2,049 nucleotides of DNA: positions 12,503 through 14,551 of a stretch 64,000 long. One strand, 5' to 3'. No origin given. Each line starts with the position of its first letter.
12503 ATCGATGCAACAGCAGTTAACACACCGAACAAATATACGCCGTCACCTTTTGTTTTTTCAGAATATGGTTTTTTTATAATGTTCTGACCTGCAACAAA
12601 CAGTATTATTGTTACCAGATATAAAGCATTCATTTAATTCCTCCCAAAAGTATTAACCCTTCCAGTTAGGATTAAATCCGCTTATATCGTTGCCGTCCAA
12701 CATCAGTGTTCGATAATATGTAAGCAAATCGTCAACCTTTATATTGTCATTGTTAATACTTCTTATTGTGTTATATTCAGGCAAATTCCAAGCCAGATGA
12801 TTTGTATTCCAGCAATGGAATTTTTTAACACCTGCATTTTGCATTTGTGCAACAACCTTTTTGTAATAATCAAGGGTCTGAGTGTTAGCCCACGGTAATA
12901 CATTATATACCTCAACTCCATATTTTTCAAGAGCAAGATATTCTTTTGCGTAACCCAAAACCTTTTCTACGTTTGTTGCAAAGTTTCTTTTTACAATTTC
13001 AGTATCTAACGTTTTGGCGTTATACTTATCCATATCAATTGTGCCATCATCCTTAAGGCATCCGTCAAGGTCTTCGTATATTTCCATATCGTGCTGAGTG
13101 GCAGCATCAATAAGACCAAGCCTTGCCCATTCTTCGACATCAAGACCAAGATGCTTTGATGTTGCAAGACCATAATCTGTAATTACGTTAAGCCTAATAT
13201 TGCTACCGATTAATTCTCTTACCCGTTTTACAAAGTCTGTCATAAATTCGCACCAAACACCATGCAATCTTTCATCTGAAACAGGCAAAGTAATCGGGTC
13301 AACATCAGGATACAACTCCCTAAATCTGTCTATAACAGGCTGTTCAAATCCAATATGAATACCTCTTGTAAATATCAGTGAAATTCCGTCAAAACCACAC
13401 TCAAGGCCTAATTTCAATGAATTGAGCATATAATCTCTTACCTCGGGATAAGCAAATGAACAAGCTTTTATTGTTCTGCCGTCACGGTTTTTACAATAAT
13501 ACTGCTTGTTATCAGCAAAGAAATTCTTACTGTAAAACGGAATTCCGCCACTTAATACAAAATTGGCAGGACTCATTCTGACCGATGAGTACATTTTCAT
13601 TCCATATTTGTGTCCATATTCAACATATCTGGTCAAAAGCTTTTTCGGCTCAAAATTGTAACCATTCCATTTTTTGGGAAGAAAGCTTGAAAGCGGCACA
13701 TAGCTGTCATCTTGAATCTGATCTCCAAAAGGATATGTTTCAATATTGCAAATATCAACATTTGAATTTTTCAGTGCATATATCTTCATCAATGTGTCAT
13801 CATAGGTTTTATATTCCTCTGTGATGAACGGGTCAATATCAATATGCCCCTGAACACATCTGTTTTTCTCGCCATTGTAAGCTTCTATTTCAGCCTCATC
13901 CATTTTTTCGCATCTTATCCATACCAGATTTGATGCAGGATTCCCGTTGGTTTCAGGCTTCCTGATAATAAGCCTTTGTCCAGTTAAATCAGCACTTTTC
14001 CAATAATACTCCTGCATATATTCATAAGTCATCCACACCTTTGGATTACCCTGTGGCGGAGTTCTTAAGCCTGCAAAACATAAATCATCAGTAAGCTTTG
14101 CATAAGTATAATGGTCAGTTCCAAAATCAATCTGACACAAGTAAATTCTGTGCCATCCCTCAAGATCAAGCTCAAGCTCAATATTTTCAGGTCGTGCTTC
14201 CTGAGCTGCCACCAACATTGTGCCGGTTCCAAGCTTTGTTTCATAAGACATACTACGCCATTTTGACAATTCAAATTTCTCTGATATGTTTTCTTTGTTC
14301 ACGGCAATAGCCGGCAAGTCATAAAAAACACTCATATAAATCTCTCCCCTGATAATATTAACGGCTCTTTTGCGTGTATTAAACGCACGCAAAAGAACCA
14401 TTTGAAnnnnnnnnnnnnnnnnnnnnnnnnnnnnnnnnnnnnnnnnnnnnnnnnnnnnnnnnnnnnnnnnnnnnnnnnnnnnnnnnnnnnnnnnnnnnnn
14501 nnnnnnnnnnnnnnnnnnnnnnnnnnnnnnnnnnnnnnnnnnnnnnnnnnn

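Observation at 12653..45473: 33-kb Gram-positive glycan-utilisation supercluster built around uncharacterised giant secreted proteins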

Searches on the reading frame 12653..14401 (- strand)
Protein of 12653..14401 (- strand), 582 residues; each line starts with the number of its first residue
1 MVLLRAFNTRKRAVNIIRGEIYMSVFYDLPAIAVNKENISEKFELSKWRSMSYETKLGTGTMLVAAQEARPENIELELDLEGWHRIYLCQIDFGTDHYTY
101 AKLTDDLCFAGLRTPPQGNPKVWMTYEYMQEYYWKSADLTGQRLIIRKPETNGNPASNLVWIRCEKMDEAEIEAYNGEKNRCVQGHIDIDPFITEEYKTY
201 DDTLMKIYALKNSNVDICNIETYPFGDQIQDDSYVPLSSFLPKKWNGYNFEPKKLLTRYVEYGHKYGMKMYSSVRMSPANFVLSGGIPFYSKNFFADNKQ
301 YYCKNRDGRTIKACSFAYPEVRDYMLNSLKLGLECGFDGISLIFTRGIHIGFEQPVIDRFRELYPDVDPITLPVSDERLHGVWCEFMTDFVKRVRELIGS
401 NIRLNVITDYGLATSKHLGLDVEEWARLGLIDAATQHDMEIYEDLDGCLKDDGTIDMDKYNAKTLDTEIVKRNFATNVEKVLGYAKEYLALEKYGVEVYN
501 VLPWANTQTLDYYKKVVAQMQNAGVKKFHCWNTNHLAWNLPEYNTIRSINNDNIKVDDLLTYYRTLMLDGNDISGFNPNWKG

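Call 3: search_protein_families(library=pfam, proteins=[window:12653-14401:-], max_evalue=0.01)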
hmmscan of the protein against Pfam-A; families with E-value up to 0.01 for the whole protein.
window:12653-14401:- (582 aa): 0 families

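Call 6: search_protein_families(library=ncbifam, proteins=[window:12653-14401:-], max_evalue=0.01)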
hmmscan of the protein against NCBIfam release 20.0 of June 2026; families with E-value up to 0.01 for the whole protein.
window:12653-14401:- (582 aa): 0 families

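Call 8: search_solved_structures(query=window:12653-14401:-, max_evalue=1, show_alignments=2)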
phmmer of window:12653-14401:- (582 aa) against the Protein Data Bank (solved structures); distinct sequences matched with E-value up to 1: 1.
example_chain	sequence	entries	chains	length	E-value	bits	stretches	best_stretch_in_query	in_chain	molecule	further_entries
6upq_B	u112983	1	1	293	0.16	13.7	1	206-257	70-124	Septin-11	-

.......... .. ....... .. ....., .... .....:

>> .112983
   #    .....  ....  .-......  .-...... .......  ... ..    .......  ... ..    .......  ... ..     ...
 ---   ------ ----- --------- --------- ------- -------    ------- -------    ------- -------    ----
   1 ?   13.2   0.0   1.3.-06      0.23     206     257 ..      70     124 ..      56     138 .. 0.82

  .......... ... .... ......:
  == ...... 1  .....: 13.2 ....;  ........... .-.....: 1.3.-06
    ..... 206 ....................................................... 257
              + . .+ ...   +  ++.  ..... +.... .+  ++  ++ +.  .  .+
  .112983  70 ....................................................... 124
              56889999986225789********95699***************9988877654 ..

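Call 16: find_homologous_proteins(query=window:12653-14401:-, max_evalue=0.001)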
Query window:12653-14401:- (582 aa): 83 proteins with E <= 0.001 among 8000 candidates.
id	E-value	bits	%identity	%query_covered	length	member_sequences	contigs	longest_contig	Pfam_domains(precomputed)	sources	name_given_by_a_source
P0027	0.0e+0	1329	100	96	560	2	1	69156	-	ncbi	-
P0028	2.1e-234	798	58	96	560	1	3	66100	-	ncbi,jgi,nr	ncbi:MAG: hypothetical protein E7656_04290 [Ruminococcaceae bacterium]|nr:hypothetical protein [Osci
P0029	2.2e-234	798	58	96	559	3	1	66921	-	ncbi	-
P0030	2.9e-217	741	55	96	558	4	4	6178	-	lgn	-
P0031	3.3e-198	678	51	96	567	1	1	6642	-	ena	-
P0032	3.5e-176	605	49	96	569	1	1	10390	-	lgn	-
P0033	1.4e-175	604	48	96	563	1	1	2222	-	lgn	-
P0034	7.5e-172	591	47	96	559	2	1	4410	-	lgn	-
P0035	2.0e-170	586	46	96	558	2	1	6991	-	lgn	-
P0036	6.0e-170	585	47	96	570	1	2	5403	-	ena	-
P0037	9.0e-168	578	46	96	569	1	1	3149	-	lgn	-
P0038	9.8e-168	578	47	96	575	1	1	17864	-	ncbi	-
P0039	1.0e-165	571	46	96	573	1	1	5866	-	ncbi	-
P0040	3.1e-164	566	45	96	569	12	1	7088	-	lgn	-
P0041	2.1e-163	563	45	96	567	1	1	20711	-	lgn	-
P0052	9.0e-153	528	42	96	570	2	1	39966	-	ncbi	-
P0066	2.7e-145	503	41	96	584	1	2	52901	-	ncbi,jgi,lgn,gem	-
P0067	4.0e-145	503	41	97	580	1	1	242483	-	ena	-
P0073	4.8e-137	476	41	96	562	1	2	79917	-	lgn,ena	-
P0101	1.1e-82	297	33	97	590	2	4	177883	-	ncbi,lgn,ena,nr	ncbi:MAG: hypothetical protein IJC55_03000 [Clostridia bacterium]|nr:hypothetical protein [Clostridi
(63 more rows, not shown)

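Call 26: list_cluster_members(proteins=[P0027, P0013, P0020, P0026, P0029, P0066])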
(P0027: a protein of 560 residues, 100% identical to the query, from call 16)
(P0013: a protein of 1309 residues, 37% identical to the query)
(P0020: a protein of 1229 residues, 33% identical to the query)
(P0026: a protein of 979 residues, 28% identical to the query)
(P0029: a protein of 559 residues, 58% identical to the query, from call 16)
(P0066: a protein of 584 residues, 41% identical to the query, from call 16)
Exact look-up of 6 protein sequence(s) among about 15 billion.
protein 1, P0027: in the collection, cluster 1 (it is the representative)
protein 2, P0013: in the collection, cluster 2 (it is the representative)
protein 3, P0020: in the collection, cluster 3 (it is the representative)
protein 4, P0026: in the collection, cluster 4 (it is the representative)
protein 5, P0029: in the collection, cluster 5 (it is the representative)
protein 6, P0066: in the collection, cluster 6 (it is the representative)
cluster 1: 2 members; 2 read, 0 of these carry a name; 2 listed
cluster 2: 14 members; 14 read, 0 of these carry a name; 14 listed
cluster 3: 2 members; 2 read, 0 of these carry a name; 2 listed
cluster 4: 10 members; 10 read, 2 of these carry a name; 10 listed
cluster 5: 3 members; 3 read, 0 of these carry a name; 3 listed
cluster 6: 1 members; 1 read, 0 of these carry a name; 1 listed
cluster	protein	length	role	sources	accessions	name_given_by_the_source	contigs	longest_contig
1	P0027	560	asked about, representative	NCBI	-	-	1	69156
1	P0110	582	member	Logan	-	-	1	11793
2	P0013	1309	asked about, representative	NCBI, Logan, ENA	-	-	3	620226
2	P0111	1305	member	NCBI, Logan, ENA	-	-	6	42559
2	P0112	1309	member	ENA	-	-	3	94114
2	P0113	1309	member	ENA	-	-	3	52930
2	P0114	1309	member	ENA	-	-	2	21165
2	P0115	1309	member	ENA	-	-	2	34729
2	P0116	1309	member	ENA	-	-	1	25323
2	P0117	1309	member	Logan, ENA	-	-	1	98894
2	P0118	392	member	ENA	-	-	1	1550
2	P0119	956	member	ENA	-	-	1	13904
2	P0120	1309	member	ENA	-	-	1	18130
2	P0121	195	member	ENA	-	-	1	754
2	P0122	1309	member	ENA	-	-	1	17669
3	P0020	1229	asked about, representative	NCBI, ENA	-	-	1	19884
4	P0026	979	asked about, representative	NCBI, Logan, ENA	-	-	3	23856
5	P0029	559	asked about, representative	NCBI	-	-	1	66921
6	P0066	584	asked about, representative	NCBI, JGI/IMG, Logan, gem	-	-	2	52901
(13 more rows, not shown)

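Call 27: find_encoding_contigs(protein=P0027, flank=3000, max_places=3)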
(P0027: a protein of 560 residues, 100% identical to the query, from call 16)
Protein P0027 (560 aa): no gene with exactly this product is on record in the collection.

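Call 28: find_encoding_contigs(protein=P0028, flank=10000, max_places=2)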
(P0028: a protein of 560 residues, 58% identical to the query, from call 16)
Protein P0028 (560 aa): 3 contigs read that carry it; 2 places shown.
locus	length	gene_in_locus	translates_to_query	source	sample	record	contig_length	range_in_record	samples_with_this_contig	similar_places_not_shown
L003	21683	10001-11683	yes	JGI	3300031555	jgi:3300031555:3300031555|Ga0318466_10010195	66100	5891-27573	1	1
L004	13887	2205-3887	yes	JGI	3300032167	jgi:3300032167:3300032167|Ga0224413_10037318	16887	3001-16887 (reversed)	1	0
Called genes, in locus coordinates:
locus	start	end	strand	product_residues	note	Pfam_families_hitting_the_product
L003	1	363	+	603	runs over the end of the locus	PF07944:Beta-AFase-like_GH127_cat (weak)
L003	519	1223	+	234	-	PF04973:NMN_transporter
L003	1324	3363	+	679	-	-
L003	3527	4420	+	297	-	PF00892:EamA, PF03151:TPT, PF00892:EamA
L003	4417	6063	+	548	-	PF00370:FGGY_N, PF02782:FGGY_C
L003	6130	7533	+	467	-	-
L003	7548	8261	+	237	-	PF00300:His_Phos_1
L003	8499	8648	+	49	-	-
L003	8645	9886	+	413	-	PF00291:PALP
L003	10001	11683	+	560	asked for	-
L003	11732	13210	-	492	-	PF09547:SpoIVA_ATPase, PF20438:SpoIVA_middle, PF20439:SpoIVA_C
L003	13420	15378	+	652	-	PF06347:SH3_4 (faint), PF08239:SH3_3, PF01551:Peptidase_M23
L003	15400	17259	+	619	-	PF14903:WG_beta_rep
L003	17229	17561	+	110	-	-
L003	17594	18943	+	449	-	PF01554:MatE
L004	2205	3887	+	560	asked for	-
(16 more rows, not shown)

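Call 37: search_solved_structures(query=A3, max_evalue=10, show_alignments=1)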
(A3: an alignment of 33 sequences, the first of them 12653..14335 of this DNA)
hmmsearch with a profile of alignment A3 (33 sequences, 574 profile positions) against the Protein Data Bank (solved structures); distinct sequences matched with E-value up to 10: 2.
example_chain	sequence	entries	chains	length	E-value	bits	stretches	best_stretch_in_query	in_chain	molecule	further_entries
6rzd_A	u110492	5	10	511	2.2e-10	43.1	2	371-425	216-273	exosialidase from uncultured bacterium pG7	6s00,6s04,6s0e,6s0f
5oq2_A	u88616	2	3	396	0.17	13.7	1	174-328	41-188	Cwp19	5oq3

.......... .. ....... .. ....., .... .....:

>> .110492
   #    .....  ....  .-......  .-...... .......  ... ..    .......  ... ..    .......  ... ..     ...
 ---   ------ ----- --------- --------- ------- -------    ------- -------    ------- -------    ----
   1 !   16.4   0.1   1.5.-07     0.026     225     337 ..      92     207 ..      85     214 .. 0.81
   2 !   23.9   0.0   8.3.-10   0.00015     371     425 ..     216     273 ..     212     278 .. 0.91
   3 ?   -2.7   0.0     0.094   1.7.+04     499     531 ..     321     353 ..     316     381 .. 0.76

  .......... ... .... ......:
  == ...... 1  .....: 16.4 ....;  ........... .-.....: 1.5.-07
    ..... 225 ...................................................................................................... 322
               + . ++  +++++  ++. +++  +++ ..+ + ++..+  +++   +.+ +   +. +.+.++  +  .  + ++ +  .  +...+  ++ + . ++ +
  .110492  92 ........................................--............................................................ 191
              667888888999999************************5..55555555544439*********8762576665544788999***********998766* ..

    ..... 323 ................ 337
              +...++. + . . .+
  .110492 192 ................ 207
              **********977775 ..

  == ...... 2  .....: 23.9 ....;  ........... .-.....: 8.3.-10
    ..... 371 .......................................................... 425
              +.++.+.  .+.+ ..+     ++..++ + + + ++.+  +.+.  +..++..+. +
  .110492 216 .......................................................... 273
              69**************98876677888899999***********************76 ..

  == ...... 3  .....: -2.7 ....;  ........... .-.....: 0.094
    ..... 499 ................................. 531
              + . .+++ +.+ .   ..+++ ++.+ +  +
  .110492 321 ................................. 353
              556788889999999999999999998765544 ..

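Call 38: search_protein_families(library=pfam, alignment_id=A3, max_evalue=1)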
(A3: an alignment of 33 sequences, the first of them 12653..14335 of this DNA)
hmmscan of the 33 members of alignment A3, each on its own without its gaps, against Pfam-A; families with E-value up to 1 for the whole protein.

A. member 1, window:12653-14335:- (560 aa): 0 families

B. families by the number of members that match (of 33 scanned): 9 families
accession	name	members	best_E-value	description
PF02638.21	GHL10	3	3.1e-16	Glycosyl hydrolase-like 10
PF10518.14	TAT_signal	1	0.0032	TAT (twin-arginine translocation) pathway signal sequence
PF10399.14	UCR_Fe-S_N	1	0.0086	Ubiquitinol-cytochrome C reductase Fe-S subunit TAT signal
PF19085.6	Choline_bind_2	1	0.015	Choline-binding repeat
PF15337.11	Vasculin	1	0.13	Vascular protein family Vasculin-like 1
PF06395.16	CDC24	1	0.14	CDC24 Calponin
PF25586.1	zf-CCCH_PAN3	1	0.15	PAN3 CCCH zinc finger domain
PF06972.17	GIP1_N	1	0.17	GBF-interacting protein 1 N-terminal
PF20557.3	DnaT_2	1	0.21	Putative DnaT-like ssDNA binding protein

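Call 57: find_encoding_contigs(protein=P0067, flank=10000, max_places=1)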
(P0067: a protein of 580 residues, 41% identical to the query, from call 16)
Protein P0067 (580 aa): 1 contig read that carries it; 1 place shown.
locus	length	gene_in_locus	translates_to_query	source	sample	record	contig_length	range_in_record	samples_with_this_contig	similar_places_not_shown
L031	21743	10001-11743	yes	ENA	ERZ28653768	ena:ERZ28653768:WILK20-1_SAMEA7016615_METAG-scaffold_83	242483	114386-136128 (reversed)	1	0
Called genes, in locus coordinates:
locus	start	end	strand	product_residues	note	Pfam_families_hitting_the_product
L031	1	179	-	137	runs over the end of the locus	PF09148:DUF1934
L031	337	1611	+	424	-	PF01996:F420_ligase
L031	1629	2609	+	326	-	PF02540:NAD_synthase (faint), PF00958:GMP_synt_C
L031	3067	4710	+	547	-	PF22422:MGH1-like_GH (faint)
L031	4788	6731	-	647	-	-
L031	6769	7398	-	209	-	PF03796:DnaB_C, PF06745:ATPase (weak)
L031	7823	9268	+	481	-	PF22848:ASD1_dom, PF06964:Alpha-L-AF_C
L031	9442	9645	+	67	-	-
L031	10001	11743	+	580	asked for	-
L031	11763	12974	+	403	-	-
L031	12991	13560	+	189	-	PF02502:LacAB_rpiB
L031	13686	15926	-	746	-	PF08531:Bac_rhamnosid_N, PF05592:Bac_rhamnosid, PF17389:Bac_rhamnosid6H, PF17390:Bac_rhamnosid_C (weak)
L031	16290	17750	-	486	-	PF13520:AA_permease_2, PF00324:AA_permease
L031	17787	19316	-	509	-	-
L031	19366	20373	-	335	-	PF00535:Glycos_transf_2, PF10111:Glyco_tranf_2_2, PF13641:Glyco_tranf_2_3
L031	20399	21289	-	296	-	PF14305:ATPgrasp_TupA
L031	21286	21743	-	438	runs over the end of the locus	PF04932:Wzy_C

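Call 58: find_encoding_contigs(protein=P0052, flank=10000, max_places=1)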
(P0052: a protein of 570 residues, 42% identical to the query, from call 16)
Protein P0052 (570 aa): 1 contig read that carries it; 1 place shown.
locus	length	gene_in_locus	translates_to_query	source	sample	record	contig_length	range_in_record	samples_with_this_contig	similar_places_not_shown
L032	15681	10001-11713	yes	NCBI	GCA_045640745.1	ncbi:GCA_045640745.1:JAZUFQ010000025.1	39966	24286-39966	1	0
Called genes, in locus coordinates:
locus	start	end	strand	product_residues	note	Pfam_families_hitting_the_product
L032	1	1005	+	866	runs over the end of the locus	PF18952:DUF5696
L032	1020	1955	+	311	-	PF00528:BPD_transp_1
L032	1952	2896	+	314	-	PF00528:BPD_transp_1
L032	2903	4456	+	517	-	PF01547:SBP_bac_1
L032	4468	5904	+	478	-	PF07745:Glyco_hydro_53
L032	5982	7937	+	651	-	PF01120:Alpha_L_fucos (weak), PF08532:Glyco_hydro_42M (faint)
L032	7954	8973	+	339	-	-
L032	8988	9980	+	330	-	PF00702:Hydrolase (weak), PF13419:HAD_2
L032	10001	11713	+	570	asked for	-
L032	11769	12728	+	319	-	PF01081:Aldolase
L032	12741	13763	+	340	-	PF00294:PfkB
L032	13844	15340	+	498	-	-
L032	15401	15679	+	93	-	?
